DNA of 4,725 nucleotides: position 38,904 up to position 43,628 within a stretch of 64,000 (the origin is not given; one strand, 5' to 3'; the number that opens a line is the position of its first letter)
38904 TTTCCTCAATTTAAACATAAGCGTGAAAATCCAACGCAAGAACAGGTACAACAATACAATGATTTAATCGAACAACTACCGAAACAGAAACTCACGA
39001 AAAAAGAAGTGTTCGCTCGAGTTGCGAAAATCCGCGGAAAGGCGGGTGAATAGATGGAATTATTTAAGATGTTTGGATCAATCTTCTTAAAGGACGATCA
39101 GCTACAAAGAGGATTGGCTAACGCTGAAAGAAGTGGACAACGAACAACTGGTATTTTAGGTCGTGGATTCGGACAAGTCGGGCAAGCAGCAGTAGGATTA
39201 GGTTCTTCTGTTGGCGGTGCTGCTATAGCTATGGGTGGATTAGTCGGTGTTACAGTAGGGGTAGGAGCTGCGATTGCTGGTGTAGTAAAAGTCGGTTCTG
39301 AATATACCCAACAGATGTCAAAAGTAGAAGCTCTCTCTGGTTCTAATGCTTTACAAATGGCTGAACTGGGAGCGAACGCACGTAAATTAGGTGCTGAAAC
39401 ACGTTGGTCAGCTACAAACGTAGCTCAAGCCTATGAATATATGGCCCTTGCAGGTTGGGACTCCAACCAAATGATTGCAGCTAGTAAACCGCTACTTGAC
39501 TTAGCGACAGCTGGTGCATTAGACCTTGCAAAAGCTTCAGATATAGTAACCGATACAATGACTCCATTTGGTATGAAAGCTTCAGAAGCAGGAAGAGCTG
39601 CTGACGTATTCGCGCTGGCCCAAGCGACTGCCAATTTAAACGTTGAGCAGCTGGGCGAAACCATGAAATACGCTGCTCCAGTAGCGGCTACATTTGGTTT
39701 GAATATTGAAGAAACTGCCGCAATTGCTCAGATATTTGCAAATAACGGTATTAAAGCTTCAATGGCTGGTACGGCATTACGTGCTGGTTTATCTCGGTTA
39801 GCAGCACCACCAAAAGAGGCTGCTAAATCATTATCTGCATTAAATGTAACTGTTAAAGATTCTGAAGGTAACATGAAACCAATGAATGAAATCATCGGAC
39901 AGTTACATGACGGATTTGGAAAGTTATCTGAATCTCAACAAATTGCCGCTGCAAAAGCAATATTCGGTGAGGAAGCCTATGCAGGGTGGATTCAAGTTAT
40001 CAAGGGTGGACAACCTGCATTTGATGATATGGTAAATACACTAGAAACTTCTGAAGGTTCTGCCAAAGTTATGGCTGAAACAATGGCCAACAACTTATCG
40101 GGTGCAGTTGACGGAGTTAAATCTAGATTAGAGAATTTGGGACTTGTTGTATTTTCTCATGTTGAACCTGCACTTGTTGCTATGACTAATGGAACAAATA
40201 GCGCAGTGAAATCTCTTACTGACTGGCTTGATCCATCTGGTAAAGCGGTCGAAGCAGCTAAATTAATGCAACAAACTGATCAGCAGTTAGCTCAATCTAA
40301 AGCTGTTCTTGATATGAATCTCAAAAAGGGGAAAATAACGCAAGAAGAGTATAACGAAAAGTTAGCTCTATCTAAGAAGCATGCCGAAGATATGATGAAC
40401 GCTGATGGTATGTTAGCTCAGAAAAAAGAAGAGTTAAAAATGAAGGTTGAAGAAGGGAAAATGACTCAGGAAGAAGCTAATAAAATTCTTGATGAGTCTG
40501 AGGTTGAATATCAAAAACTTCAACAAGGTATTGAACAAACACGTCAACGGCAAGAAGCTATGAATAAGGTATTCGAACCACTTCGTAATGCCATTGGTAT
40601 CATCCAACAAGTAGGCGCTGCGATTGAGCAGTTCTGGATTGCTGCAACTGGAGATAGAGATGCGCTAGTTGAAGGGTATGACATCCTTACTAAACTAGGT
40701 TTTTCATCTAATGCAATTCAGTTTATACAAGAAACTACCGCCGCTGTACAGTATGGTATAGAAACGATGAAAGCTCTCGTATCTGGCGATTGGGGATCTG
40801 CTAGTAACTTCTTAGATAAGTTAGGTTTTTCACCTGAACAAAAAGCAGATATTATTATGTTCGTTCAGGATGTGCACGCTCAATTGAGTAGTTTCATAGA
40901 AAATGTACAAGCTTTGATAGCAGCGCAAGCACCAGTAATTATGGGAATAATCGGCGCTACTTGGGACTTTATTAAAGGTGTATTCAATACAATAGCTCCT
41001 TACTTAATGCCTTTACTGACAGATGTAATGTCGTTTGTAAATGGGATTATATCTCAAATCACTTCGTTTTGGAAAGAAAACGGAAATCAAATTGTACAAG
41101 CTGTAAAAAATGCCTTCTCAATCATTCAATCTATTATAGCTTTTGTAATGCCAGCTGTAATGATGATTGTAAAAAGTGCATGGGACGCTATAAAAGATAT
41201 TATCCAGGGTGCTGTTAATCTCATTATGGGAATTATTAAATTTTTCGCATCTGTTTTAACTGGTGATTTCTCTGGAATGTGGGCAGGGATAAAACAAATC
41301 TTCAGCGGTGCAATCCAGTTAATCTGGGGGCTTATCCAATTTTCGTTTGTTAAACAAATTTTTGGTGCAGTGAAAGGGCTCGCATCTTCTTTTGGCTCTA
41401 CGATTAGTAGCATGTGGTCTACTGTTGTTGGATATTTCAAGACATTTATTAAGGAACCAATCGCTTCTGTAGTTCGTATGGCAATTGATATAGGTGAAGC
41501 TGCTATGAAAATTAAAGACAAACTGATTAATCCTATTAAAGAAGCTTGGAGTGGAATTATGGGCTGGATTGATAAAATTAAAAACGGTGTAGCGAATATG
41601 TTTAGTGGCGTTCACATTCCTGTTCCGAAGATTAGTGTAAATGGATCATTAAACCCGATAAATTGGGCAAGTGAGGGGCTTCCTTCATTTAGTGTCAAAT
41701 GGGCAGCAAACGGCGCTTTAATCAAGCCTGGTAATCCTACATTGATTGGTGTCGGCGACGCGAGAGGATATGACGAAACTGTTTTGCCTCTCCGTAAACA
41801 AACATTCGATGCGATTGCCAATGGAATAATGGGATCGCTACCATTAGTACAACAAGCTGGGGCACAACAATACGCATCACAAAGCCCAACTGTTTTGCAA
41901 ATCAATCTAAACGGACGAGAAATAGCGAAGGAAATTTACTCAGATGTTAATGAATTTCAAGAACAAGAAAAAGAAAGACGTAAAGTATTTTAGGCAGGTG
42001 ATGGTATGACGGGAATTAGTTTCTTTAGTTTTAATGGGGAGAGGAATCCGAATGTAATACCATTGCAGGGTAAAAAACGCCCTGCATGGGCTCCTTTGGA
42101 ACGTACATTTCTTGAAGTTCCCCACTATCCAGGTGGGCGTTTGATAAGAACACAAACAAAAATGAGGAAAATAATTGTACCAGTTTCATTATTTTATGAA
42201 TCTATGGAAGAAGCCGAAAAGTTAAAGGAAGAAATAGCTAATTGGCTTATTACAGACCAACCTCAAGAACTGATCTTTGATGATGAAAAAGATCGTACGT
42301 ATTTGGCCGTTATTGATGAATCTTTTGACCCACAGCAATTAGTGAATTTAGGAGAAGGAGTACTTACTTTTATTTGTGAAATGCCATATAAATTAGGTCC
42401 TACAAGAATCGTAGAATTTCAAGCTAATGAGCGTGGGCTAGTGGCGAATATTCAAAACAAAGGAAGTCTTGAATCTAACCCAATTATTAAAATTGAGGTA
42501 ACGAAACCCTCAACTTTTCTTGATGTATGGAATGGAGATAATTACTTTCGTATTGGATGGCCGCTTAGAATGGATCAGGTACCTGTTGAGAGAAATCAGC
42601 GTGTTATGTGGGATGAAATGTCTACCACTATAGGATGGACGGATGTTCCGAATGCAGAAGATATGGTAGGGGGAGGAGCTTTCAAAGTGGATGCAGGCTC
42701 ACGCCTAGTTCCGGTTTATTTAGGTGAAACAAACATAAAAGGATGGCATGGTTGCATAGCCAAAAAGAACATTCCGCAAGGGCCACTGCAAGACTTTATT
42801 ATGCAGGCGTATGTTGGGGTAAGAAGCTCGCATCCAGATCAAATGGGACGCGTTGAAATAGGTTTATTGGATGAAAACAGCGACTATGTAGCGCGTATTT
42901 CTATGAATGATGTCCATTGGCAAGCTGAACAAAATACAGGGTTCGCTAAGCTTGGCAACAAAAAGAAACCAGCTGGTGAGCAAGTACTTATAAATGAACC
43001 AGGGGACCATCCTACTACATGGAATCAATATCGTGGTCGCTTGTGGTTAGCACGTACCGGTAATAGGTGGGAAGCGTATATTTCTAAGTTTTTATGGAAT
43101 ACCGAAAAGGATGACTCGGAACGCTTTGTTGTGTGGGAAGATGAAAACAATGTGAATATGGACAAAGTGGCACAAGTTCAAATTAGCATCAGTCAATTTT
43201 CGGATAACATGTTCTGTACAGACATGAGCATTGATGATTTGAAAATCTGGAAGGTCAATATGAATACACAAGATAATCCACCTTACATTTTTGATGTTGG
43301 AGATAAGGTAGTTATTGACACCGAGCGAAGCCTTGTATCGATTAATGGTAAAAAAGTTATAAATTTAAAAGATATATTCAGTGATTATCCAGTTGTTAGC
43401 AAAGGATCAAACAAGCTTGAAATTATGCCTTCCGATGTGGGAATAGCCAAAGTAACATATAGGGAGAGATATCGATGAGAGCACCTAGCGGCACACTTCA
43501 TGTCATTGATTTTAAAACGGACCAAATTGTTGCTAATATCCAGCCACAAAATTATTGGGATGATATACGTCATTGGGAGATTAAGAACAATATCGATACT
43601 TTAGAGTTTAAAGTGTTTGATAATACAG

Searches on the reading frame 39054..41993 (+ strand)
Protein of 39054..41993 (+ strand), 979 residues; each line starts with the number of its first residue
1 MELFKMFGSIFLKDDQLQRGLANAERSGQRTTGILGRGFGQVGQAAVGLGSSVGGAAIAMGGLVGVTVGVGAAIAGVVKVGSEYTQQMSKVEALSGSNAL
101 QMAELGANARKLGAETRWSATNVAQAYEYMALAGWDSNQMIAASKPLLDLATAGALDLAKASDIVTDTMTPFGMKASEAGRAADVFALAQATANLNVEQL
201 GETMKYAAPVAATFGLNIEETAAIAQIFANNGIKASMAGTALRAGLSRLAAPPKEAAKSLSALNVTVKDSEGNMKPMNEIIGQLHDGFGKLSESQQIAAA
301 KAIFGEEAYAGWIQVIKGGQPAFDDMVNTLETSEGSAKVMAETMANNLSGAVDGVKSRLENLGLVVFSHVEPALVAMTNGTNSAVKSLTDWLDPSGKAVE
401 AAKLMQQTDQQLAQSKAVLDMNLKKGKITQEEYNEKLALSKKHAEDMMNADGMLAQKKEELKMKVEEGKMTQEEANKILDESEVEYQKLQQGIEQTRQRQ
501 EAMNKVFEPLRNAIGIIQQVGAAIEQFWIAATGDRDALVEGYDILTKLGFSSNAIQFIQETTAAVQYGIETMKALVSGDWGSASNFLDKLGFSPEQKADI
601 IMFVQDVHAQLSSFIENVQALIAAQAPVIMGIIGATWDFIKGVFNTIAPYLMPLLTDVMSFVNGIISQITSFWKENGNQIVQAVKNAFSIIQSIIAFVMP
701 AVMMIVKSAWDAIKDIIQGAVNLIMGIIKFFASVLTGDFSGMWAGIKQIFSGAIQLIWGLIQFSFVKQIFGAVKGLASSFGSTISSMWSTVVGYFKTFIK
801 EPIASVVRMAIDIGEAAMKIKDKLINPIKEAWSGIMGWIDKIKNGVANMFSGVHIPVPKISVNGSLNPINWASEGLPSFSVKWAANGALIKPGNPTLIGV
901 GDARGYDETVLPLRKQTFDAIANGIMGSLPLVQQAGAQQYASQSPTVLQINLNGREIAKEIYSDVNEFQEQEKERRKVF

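Call 86: search_protein_families(library=pfam, proteins=[window:39054-41993:+], max_evalue=0.0001)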
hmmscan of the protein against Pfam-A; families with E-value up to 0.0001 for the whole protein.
window:39054-41993:+ (979 aa): 1 family
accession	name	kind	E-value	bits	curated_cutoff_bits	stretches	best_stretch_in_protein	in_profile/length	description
PF10145.14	PhageMin_Tail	-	3.4e-55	187.5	33.2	1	108-305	3-201/201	Phage-related minor tail protein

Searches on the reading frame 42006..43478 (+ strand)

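Call 86: search_protein_families(library=pfam, proteins=[window:42006-43478:+], max_evalue=0.0001)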
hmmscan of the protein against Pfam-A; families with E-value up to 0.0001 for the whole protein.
window:42006-43478:+ (490 aa): 2 families
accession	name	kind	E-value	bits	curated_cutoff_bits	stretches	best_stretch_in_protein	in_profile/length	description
PF05709.17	Sipho_tail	-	2.3e-20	73.4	24.2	1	22-124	13-118/118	Phage tail protein RIFT-related domain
PF22768.1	SPP1_Dit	-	1.3e-13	51.4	25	1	411-489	20-97/97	Siphovirus-type tail component, C-terminal domain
